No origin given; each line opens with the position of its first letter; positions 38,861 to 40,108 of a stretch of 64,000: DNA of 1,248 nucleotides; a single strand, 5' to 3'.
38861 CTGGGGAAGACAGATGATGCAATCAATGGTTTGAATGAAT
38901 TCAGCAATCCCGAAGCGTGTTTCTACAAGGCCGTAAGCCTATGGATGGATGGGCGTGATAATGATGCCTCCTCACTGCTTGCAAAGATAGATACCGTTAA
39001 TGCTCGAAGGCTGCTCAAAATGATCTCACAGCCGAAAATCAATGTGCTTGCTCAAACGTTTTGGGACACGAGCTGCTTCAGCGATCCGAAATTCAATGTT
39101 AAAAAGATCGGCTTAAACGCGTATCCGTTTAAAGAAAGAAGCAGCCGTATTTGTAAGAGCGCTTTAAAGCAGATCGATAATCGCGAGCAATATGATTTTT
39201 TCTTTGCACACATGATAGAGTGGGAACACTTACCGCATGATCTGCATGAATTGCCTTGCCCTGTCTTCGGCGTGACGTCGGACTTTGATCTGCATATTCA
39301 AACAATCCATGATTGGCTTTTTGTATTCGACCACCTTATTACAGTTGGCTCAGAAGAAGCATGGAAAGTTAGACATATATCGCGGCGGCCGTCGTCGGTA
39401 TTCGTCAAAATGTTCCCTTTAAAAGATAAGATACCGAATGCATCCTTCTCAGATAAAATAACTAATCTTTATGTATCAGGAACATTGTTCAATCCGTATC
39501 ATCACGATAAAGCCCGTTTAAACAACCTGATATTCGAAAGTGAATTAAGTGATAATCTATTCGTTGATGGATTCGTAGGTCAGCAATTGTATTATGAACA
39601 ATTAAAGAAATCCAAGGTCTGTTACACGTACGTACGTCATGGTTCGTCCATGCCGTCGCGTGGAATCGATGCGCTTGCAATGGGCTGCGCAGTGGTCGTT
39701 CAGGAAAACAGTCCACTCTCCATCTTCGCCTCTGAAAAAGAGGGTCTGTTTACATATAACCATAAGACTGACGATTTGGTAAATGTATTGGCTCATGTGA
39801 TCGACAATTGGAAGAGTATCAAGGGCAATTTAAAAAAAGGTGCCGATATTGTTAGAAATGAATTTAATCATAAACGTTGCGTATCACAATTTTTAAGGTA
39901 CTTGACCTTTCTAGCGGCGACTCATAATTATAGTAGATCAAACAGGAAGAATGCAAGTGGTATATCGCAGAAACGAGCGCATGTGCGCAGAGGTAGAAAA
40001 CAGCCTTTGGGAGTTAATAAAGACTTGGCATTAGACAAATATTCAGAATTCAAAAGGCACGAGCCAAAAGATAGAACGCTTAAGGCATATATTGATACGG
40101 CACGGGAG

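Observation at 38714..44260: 1848-aa single polypeptide with three glycosyltransferase modules and TPR scaffolding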

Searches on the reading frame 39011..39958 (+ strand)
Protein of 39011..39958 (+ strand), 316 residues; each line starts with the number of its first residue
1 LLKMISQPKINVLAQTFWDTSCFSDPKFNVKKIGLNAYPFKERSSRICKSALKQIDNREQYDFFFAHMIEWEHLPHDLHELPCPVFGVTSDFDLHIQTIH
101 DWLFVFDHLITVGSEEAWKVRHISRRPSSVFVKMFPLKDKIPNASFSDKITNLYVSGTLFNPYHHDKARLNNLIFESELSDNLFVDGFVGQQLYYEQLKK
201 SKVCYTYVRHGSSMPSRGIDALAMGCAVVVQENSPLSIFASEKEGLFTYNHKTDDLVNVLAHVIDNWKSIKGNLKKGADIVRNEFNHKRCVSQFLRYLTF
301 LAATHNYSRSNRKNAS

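Call 31: search_solved_structures(query=A2, max_evalue=10, show_alignments=1)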
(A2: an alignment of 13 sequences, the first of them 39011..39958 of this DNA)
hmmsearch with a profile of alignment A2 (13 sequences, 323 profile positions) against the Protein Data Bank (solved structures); distinct sequences matched with E-value up to 10: 2.
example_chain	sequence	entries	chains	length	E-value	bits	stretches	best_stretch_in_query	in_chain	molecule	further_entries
5i45_A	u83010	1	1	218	0.095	15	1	195-294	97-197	Glycosyl transferases group 1 family protein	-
2r60_A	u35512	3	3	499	0.64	12.3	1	227-297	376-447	Glycosyl transferase, group 1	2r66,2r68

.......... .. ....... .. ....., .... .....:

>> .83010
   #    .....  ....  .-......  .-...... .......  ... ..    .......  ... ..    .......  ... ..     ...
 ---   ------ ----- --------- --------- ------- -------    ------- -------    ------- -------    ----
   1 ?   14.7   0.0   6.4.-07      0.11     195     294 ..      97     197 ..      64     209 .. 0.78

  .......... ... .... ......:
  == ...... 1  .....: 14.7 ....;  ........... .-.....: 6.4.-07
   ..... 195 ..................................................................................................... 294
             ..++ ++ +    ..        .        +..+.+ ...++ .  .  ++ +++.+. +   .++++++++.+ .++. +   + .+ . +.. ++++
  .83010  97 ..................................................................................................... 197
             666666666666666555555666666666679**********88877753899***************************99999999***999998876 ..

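Call 41: predict_structure(alignment_id=A2)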
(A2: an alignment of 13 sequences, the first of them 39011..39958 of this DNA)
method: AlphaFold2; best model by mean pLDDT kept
length: 316 residues; sequences in the alignment: 13
mean_pLDDT: 84.2   pTM: 0.83
mean pLDDT of the five models: 84.2, 82.8, 82.6, 81.1, 77.3
residues with pLDDT >= 90: 125; 70-90: 152; 50-70: 32; < 50: 7
segments of 3 or more residues with pLDDT < 50: 41-44
pLDDT, mean of each block of 10 residues (from residue 1): 93 87 92 64 57 76 88 83 88 75 90 84 90 79 85 75 74 82 66 88 86 85 95 91 95 91 93 94 91 94 89 71
secondary structure, 60 per line:
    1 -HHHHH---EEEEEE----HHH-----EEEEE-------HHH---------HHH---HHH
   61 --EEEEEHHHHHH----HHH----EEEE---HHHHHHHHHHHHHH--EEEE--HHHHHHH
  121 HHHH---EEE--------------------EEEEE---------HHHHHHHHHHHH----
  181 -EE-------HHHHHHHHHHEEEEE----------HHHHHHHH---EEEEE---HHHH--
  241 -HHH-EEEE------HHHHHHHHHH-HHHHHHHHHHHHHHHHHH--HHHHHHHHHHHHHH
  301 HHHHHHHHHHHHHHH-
elements in order: H2-6 E10-15 E28-32 E63-67 H68-73 E85-88 H92-105 E108-111 H114-124 E128-130 E151-155 H165-176 H191-200 E201-205 H216-223 E227-231 H235-238 E246-249 H256-265 H267-284 H287-315

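Call 48: find_homologous_proteins(query=A2, max_evalue=0.001)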
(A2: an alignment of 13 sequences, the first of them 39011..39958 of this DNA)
Query A2 (13 sequences) (316 aa, profile of the alignment): 9 proteins with E <= 0.001 among 3730 candidates.
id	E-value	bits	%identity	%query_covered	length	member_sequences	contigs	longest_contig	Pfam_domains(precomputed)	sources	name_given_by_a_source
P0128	8.6e-141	487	48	98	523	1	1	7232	PF13524.13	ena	-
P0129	5.6e-125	435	43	78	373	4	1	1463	PF13524.13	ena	-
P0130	1.6e-100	354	41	70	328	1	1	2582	-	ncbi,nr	ncbi:hypothetical protein OAK15_05575, partial [Verrucomicrobia bacterium]|nr:hypothetical protein [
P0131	1.7e-90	321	37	98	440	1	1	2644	-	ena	-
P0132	3.3e-67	245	40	45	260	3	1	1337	-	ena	-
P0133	1.9e-62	229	33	98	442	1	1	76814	-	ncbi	-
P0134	6.5e-60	221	42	55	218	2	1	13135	-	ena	-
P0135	1.1e-56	210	43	53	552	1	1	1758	PF13524.13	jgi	jgi:hypothetical protein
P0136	2.9e-45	173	44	31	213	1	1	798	-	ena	-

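Call 50: fold_search(model_id=the predicted structure, library=pdb)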
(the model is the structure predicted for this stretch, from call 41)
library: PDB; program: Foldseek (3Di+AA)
matches with E <= 10: 930; with E <= 0.001: 173
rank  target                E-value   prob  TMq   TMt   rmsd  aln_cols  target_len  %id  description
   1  7qsg_A                1.3e-08  1.00  0.49  0.43   8.5       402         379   12  Methylmannose polysaccharide mannosyltransferase from M. hassiacum (released 2023-01-25)
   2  5d00_B                1.5e-08  1.00  0.49  0.45   7.8       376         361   12  Crystal structure of BshA from B. subtilis complexed with N-acetylglucosaminyl-malate and UMP (released 2016-09-07)
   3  5d00_A                1.8e-08  1.00  0.50  0.45   7.5       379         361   12  Crystal structure of BshA from B. subtilis complexed with N-acetylglucosaminyl-malate and UMP (released 2016-09-07)
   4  5d01_A                1.1e-07  1.00  0.49  0.45   7.6       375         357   13  Crystal structure of BshA from B. subtilis complexed with N-acetylglucosaminyl-malate (released 2016-09-07)
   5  3mbo_B                1.1e-07  1.00  0.47  0.42   9.2       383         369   11  Crystal Structure of the Glycosyltransferase BaBshA bound with UDP and L-malate (released 2010-09-29)
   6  5d01_B                1.3e-07  1.00  0.47  0.43   8.1       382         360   12  Crystal structure of BshA from B. subtilis complexed with N-acetylglucosaminyl-malate (released 2016-09-07)
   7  3mbo_C                1.4e-07  1.00  0.49  0.44   7.9       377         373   11  Crystal Structure of the Glycosyltransferase BaBshA bound with UDP and L-malate (released 2010-09-29)
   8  8xsg                  2.4e-07  1.00  0.47  0.45   8.2       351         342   12  Crystal structure of the Actinobacillus minor NM305 glucosyltransferase in complex with UDP (released 2025-01-15)
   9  3fro_A                2.7e-07  1.00  0.49  0.37   6.9       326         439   10  Crystal structure of Pyrococcus abyssi glycogen synthase with open and closed conformations (released 2010-01-12)
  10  8xsh                  3.9e-07  1.00  0.49  0.47   8.0       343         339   12  Crystal structure of the Actinobacillus minor NM305 glucosyltransferase (released 2025-01-15)
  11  6d9t                  4.4e-07  1.00  0.53  0.46   9.2       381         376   12  BshA from Staphylococcus aureus complexed with UDP (released 2019-05-08)
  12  9dcm_C                4.9e-07  1.00  0.56  0.41  10.3       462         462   10  Sucrose-phosphate synthase from Leishmania major (released 2025-10-29)
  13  6kih_A                5.2e-07  1.00  0.50  0.42   9.6       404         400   12  Sucrose-phosphate synthase (tll1590) from Thermosynechococcus elongatus (released 2020-05-27)
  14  8fbx_C                5.2e-07  1.00  0.46  0.48   7.5       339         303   10  Selenosugar synthase SenB from Variovorax paradoxus (released 2023-11-22)
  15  3mbo_A                5.2e-07  1.00  0.47  0.41   8.8       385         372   11  Crystal Structure of the Glycosyltransferase BaBshA bound with UDP and L-malate (released 2010-09-29)
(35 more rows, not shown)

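Call 63: find_encoding_contigs(protein=P0133, flank=10000, max_places=1)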
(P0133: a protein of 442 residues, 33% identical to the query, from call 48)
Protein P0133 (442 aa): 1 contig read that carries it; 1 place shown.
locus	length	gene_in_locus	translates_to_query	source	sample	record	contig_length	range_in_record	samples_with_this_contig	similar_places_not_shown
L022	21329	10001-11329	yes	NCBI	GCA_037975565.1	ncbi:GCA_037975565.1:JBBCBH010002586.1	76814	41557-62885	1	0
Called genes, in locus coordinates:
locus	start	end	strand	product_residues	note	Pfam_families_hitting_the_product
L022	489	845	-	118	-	-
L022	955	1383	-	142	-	-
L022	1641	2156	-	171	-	PF22772:WsaF_C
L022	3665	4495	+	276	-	PF01061:ABC2_membrane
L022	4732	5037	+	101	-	-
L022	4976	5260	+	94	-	-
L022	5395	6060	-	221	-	PF00535:Glycos_transf_2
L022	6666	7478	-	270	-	-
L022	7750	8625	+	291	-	PF13524:Glyco_trans_1_2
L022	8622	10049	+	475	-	PF00535:Glycos_transf_2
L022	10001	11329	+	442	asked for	-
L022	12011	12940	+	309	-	-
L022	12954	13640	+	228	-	-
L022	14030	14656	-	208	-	-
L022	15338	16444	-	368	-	-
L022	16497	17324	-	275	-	-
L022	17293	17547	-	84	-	-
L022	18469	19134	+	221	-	PF00676:E1_dh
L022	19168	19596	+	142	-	PF02779:Transket_pyr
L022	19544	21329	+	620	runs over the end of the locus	PF02779:Transket_pyr, PF02780:Transketolase_C, PF00155:Aminotran_1_2 (weak), PF01041:DegT_DnrJ_EryC1, PF01053:Cys_Met_Meta_PP (weak)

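Call 74: search_protein_representatives(alignment_id=A2)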
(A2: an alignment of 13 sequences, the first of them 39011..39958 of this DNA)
Query: 13 sequences, 323 profile positions. Proteins with E-value up to 0.001 (for the whole library): 467; up to 1e-10: 274; up to 1e-30: 198. The best 150 are listed.
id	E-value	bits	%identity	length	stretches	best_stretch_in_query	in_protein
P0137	3.2e-153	526.0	-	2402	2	1-320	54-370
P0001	2.5e-134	463.9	-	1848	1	1-322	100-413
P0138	1.9e-114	398.5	-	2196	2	1-319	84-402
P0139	7.3e-101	353.9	-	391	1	1-317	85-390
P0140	2.0e-99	349.2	-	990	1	1-321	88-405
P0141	7.9e-99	347.2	-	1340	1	1-321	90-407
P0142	1.8e-97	342.8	-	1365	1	1-321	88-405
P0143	9.6e-97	340.4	-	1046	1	1-321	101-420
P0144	8.9e-96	337.2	-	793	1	1-319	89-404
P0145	3.4e-95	335.3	-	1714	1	1-319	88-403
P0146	1.5e-94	333.2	-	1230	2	1-318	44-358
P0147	2.1e-94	332.7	-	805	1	1-317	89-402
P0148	4.7e-94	331.5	-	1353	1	1-318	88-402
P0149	1.3e-93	330.1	-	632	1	1-318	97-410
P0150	1.6e-93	329.7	-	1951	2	1-319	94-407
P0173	1.0e-86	307.4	-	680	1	1-320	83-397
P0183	2.8e-85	302.7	-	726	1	1-320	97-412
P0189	8.6e-84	297.8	-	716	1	1-318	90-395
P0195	3.3e-82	292.6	-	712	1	4-315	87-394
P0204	9.3e-79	281.3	-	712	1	1-318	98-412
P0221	3.7e-75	269.4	-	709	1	1-319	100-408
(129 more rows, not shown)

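Call 75: list_cluster_members(proteins=[P0140, P0143, P0144, P0149, P0173, P0183, P0189, P0195, P0204, P0221])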
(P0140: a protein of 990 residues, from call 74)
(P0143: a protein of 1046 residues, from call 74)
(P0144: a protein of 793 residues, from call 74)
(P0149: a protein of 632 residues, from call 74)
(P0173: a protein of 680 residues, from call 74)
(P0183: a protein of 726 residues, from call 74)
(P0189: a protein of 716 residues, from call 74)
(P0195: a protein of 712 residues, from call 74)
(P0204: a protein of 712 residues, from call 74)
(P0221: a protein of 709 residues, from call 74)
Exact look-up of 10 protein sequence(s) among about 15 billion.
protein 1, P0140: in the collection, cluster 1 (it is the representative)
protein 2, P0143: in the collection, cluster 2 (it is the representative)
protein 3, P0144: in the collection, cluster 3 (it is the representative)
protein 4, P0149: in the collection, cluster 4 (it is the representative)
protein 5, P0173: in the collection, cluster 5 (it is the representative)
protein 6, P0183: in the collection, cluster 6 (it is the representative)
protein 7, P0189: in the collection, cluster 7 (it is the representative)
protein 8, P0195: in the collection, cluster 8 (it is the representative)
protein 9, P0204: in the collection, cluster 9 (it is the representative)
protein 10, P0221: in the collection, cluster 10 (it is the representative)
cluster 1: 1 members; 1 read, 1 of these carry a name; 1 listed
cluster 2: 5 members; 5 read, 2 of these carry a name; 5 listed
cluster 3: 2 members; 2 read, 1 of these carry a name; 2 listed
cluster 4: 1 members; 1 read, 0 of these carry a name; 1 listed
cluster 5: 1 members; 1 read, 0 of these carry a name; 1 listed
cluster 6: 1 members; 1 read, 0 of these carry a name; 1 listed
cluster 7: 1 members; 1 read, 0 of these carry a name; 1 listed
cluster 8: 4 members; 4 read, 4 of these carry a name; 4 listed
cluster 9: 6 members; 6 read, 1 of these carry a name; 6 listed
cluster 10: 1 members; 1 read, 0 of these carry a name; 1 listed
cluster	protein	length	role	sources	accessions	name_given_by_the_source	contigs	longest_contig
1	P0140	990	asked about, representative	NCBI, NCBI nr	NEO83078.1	MAG: glycosyltransferase [Spirulina sp. SIO3F2] | glycosyltransferase [Spirulina sp. SIO3F2]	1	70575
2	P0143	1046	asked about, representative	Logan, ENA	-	-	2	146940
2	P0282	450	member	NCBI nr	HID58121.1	glycosyltransferase family 1 protein [Desulfobacterales bacterium]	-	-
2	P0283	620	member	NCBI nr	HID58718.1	glycosyltransferase [Desulfobacterales bacterium]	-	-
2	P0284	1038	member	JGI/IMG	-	-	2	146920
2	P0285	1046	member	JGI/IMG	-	-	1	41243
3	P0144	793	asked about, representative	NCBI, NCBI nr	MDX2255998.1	MAG: hypothetical protein NW214_10820 [Pseudanabaenaceae cyanobacterium bins.39] | hypothetical protein [Pseudanabaenaceae cyanobacterium bins.39]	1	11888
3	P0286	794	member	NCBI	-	-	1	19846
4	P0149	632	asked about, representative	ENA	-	-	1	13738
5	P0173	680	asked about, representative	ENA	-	-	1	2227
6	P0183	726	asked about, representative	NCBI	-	-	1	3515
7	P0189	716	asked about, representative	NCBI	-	-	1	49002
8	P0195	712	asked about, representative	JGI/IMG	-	hypothetical protein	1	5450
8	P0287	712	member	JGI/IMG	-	hypothetical protein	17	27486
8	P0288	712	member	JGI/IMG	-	hypothetical protein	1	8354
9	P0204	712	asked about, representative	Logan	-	-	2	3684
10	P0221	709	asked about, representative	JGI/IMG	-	-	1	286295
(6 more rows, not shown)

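Call 76: find_encoding_contigs(protein=P0140, flank=10000, max_places=1)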
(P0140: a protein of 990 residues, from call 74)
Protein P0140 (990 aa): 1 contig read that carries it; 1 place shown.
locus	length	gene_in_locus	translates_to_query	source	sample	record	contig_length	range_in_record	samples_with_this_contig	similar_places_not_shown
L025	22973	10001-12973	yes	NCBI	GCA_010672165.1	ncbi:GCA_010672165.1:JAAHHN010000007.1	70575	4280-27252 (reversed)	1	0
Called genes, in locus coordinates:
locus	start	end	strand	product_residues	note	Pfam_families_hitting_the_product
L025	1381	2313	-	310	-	PF01370:Epimerase, PF16363:GDP_Man_Dehyd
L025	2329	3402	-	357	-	PF00288:GHMP_kinases_N, PF08544:GHMP_kinases_C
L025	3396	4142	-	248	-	PF00483:NTP_transferase, PF12804:NTP_transf_3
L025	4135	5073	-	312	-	PF01073:3Beta_HSD, PF01370:Epimerase, PF02719:Polysacc_synt_2 (weak), PF04321:RmlD_sub_bind, PF16363:GDP_Man_Dehyd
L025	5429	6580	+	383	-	PF01041:DegT_DnrJ_EryC1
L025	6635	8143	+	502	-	PF02310:B12-binding, PF04055:Radical_SAM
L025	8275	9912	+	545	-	PF04055:Radical_SAM, PF13186:SPASM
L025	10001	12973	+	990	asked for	PF13524:Glyco_trans_1_2 (faint)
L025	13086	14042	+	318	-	PF00535:Glycos_transf_2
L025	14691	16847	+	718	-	PF00754:F5_F8_type_C, PF22633:F5_F8_type_C_2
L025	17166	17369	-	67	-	-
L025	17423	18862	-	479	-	PF01139:RtcB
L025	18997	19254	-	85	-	-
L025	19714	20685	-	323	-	PF03706:LPG_synthase_TM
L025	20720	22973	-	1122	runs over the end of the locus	PF13231:PMT_2 (weak)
